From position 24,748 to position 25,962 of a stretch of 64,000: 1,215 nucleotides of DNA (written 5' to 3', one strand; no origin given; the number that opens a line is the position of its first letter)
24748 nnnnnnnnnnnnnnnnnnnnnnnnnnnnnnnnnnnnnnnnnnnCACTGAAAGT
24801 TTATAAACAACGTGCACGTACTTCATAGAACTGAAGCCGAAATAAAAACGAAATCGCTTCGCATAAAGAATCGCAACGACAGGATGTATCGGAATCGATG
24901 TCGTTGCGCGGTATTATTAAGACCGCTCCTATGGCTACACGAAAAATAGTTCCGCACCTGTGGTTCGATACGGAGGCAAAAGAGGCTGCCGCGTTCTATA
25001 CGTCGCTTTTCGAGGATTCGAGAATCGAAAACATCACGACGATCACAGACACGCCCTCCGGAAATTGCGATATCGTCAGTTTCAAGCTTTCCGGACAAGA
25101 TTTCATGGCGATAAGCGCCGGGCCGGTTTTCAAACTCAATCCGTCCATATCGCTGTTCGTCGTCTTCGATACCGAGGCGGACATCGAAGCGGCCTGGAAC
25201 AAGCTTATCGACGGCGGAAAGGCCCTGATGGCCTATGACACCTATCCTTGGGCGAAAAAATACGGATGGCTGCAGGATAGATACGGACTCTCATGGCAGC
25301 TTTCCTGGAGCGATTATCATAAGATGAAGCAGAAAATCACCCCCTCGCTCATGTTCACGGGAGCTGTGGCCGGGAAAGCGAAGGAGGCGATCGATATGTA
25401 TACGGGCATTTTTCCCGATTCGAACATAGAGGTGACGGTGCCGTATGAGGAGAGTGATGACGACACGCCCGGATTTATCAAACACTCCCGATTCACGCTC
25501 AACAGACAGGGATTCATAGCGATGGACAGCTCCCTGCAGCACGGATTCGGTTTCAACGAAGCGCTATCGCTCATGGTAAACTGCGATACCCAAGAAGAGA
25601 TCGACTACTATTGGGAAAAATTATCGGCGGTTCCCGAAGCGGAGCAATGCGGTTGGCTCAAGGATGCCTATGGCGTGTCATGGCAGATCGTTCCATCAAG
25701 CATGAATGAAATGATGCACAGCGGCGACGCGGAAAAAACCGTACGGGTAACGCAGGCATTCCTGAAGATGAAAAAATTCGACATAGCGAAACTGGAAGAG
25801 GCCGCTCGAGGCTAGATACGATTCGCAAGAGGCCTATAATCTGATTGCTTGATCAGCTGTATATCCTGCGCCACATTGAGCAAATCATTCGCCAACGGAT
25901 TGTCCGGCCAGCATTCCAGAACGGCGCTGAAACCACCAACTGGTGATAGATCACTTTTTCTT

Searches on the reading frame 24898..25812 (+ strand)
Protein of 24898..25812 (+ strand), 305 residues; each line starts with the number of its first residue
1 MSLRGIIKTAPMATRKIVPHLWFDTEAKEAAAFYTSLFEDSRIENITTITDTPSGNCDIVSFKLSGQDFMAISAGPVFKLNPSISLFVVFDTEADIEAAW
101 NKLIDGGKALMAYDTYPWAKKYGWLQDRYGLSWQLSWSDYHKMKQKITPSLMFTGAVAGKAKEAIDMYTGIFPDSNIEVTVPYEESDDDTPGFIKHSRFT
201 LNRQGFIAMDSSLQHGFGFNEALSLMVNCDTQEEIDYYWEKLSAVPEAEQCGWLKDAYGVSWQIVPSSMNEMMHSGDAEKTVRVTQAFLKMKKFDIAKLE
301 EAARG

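Call 29: search_protein_families(library=pfam, proteins=[window:24898-25812:+], max_evalue=0.01)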
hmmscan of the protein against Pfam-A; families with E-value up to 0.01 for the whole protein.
window:24898-25812:+ (305 aa): 2 families
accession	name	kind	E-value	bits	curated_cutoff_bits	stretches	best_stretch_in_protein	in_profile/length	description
PF06983.19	3-dmu-9_3-mt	-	8.8e-73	242.7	24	2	16-135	2-115/116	3-demethylubiquinone-9 3-methyltransferase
PF00903.31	Glyoxalase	-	1.9e-05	25.4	20.6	1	24-135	9-121/121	Glyoxalase/Bleomycin resistance protein/Dioxygenase superfamily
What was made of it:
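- On DsbA-DsbB-quinone-terminal-oxidase oxidative folding system: The PF06983 protein at 24898-25815 is a glyoxalase-fold protein with a misleading family name (call 29).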
